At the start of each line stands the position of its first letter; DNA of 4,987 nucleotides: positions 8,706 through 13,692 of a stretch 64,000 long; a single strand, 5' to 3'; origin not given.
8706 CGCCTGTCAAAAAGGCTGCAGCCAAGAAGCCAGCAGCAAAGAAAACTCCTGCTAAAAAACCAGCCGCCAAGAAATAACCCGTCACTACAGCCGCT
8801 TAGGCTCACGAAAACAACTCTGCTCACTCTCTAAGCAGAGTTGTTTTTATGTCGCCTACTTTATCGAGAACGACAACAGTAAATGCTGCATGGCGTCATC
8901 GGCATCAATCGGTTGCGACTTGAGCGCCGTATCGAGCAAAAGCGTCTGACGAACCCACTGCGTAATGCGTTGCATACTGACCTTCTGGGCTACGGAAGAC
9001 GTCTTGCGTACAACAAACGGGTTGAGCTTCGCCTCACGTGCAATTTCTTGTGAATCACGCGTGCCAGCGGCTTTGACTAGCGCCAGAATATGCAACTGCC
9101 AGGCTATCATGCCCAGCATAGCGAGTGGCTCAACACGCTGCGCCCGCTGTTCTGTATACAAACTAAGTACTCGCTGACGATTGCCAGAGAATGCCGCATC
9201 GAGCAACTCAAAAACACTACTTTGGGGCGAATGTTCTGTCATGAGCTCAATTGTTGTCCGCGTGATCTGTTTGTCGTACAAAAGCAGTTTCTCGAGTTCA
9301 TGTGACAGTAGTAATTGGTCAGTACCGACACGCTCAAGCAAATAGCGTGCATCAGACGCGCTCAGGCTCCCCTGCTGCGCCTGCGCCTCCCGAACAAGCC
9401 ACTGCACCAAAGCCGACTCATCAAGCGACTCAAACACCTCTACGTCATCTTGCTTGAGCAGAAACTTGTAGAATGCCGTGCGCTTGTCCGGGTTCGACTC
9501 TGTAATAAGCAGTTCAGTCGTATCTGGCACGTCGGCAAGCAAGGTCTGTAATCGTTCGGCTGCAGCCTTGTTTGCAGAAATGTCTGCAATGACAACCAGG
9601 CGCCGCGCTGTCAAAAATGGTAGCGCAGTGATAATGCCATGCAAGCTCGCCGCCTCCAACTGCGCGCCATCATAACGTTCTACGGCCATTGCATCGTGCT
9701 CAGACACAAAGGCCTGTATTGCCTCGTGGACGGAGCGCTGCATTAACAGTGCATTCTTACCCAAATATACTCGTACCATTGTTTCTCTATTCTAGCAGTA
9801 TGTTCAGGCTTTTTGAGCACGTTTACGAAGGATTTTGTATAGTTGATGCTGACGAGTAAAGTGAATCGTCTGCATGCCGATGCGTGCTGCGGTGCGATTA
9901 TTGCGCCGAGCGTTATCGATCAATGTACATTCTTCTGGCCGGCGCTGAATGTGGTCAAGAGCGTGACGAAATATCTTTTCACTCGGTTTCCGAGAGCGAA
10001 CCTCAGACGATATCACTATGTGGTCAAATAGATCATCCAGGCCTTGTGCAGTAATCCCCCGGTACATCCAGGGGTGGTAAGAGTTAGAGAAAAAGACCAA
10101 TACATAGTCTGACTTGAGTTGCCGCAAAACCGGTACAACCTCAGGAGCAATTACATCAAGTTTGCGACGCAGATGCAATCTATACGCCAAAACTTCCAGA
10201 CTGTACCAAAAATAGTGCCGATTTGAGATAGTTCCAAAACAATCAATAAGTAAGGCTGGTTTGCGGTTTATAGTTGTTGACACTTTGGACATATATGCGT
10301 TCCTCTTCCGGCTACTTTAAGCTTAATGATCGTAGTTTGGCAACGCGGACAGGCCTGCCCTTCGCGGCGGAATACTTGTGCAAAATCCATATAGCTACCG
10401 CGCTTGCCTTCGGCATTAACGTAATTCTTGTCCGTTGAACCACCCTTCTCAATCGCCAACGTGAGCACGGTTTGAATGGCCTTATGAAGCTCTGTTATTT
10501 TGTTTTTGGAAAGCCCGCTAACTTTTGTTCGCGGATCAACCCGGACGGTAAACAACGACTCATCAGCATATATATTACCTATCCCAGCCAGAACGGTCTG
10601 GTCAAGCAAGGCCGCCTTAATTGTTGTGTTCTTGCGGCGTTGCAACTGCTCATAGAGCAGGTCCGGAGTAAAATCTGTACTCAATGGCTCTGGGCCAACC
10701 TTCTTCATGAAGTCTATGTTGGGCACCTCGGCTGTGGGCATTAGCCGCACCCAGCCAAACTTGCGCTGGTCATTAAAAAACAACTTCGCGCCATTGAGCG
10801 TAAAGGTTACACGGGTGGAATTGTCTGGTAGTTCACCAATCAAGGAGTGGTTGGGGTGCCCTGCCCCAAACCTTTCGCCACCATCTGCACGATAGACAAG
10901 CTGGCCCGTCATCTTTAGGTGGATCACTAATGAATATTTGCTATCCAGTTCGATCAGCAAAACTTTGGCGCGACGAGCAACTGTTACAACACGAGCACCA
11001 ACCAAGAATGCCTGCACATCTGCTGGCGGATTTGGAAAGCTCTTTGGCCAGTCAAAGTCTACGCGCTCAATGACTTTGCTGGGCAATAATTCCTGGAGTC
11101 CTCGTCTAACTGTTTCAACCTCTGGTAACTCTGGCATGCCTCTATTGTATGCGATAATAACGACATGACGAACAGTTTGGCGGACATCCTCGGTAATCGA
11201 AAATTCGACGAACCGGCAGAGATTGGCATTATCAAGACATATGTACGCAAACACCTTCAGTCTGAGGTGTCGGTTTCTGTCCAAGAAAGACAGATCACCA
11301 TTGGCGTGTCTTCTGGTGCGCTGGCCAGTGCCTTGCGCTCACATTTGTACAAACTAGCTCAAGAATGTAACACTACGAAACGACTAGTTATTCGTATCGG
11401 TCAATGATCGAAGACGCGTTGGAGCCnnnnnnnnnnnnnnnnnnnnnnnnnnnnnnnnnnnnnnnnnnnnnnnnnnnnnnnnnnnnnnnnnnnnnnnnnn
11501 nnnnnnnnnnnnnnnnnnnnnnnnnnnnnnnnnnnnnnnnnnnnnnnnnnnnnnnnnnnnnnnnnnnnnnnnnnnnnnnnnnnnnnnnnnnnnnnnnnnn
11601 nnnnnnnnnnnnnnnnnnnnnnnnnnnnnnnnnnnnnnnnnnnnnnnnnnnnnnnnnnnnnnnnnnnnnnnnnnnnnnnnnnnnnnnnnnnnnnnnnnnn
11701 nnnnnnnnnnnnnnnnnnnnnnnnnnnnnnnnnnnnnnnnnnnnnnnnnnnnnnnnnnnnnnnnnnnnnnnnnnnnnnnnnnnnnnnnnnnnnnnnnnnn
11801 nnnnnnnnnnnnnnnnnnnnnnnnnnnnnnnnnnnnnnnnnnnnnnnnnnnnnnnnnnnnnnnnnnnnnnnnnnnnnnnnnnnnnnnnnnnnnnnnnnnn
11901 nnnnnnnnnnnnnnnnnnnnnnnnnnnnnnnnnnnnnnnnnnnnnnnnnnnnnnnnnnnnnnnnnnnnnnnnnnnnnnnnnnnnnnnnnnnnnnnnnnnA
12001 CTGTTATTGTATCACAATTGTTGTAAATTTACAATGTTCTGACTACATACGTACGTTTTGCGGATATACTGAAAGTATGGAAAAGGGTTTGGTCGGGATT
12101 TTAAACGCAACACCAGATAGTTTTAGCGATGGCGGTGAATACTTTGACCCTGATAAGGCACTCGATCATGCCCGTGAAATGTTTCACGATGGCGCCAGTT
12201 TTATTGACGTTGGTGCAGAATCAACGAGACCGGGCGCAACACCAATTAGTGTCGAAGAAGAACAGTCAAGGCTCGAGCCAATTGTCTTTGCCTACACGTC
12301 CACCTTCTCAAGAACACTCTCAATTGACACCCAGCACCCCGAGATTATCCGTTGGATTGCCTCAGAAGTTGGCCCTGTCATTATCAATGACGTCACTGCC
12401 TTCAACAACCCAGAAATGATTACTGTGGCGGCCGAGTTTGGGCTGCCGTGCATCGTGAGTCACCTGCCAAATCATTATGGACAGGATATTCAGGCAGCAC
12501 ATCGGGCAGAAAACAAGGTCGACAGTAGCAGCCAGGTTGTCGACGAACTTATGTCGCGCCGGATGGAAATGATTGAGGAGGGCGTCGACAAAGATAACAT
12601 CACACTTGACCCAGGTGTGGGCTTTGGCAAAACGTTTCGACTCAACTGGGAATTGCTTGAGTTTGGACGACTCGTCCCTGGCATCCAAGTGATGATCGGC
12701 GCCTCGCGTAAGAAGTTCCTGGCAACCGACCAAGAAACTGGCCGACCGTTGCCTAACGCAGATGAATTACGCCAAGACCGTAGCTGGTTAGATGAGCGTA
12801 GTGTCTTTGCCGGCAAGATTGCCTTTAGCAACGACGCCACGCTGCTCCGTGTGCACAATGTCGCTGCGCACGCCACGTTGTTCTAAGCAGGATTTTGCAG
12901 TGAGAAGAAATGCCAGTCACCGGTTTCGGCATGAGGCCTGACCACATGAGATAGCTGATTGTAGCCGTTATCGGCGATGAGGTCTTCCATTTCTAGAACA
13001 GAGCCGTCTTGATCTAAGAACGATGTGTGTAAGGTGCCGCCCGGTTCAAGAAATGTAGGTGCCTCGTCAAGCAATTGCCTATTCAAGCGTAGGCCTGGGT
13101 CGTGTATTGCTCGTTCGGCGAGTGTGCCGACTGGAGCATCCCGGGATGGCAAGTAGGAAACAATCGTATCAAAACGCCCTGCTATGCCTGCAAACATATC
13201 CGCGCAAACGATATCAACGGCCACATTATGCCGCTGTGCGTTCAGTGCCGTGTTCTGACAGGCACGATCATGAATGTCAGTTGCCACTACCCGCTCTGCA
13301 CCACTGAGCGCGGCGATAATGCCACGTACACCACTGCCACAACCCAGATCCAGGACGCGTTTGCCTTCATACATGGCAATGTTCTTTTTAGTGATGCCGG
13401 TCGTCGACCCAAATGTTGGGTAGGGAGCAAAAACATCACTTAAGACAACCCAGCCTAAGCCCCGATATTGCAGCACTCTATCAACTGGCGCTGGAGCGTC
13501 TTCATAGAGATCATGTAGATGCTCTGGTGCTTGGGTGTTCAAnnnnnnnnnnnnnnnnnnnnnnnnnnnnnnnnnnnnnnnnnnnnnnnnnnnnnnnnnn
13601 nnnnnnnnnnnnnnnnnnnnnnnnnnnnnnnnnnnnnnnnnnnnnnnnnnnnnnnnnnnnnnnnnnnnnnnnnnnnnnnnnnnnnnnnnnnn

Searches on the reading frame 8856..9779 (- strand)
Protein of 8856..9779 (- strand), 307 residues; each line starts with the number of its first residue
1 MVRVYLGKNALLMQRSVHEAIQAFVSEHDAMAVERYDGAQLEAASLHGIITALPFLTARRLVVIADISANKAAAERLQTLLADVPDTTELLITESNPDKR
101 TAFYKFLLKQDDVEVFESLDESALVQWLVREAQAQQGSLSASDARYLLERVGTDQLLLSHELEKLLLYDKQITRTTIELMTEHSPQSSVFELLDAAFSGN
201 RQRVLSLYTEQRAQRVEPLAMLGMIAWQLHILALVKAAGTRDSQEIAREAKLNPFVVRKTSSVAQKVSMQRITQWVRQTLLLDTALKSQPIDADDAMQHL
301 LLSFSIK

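Call 42: search_protein_families(library=pfam, proteins=[window:8856-9779:-], max_evalue=0.001)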
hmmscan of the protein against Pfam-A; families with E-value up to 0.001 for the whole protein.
window:8856-9779:- (307 aa): 3 families
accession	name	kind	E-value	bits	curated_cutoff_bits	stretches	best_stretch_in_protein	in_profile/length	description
PF21694.2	DNA_pol3_delta_C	-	3.2e-19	69.6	27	1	187-303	2-120/121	DNA polymerase III delta subunit, C-terminal domain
PF06144.19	DNA_pol3_delta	-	3e-09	37.4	21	1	4-110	2-117/124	DNA polymerase III, delta subunit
PF12169.13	DNA_pol3_gamma3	-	5.3e-05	23.5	24.4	1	185-273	14-97/143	DNA polymerase III subunits gamma and tau domain III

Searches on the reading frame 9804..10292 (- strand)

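Call 81: search_protein_families(library=pfam, proteins=[window:9804-10292:-], max_evalue=0.001)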
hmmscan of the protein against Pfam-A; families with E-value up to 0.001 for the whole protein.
window:9804-10292:- (162 aa): 2 families
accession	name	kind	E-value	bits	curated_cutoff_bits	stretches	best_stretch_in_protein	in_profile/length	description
PF13419.12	HAD_2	-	3.5e-11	44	23.8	1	47-143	79-176/178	Haloacid dehalogenase-like hydrolase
PF00702.32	Hydrolase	-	5.6e-11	43.6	26.4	1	45-128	96-180/191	haloacid dehalogenase-like hydrolase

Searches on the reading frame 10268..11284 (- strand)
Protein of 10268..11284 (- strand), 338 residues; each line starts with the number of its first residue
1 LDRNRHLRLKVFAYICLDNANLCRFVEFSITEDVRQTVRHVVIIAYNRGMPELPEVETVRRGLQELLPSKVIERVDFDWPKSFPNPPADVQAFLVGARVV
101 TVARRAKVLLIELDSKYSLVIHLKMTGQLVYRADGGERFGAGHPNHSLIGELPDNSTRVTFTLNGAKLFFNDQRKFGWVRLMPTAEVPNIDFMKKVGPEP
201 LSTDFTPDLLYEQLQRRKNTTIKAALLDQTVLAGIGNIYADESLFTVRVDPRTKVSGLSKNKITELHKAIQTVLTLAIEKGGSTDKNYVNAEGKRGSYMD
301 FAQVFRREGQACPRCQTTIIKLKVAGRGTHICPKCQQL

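Call 42: search_protein_families(library=pfam, proteins=[window:10268-11284:-], max_evalue=0.001)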
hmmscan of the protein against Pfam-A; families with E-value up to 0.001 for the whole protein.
window:10268-11284:- (338 aa): 4 families
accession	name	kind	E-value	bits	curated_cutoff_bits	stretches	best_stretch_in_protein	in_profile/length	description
PF01149.29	Fapy_DNA_glyco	-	1.9e-29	103.1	25.5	1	50-178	1-116/117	Formamidopyrimidine-DNA glycosylase N-terminal domain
PF06831.19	H2TH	-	8.2e-28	96.7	34.7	1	196-284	1-88/93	Formamidopyrimidine-DNA glycosylase H2TH domain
PF06827.20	zf-FPG_IleRS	-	2.2e-09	37.4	21.3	1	309-337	1-29/30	Zinc finger found in FPG and IleRS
PF05833.16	NFACT_N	-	0.00087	18.6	31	0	204-278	172-244/456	NFACT N-terminal and middle domains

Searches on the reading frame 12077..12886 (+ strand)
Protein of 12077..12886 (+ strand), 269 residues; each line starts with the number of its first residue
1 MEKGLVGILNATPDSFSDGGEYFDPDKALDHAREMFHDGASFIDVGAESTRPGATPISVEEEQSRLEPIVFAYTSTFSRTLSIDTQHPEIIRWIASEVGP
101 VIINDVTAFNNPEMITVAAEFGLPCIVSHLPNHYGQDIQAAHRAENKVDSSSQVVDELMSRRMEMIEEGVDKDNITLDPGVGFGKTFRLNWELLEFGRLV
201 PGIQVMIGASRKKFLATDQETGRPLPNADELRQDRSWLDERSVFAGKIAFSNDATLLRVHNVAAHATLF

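Call 81: search_protein_families(library=pfam, proteins=[window:12077-12886:+], max_evalue=0.001)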
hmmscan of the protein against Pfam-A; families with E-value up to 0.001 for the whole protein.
window:12077-12886:+ (269 aa): 1 family
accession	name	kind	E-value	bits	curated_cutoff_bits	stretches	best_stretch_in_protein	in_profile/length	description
PF00809.28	Pterin_bind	-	5.4e-54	183.9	25.5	1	7-260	2-244/244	Pterin binding enzyme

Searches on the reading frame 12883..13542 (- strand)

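Call 81: search_protein_families(library=pfam, proteins=[window:12883-13542:-], max_evalue=0.001)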
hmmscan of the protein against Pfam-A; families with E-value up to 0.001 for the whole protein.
window:12883-13542:- (219 aa): 9 families
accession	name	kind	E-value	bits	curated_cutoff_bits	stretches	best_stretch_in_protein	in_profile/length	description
PF05175.20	MTS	-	4.3e-12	46.5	23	1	54-171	26-136/170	Methyltransferase small domain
PF06325.19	PrmA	-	1.9e-11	44.4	22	1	58-128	160-231/296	Ribosomal protein L11 methyltransferase (PrmA)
PF13649.12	Methyltransf_25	-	5.6e-08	33.8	27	1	63-130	1-71/97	Methyltransferase domain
PF13847.12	Methyltransf_31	-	1.1e-07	32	27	1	59-174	3-110/145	Methyltransferase domain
PF08241.18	Methyltransf_11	-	1.7e-05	25.8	21.2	1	64-130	1-67/95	Methyltransferase domain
PF08242.18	Methyltransf_12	-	0.00018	22.6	30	1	64-129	1-71/98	Methyltransferase domain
PF03602.21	Cons_hypoth95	-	0.00034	20.8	24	1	58-107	40-89/182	Conserved hypothetical protein 95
PF10294.15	Methyltransf_16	-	0.00038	20.7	21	1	54-103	41-90/174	Lysine methyltransferase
PF13489.12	Methyltransf_23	-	0.00049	20.3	27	0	59-129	22-87/164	Methyltransferase domain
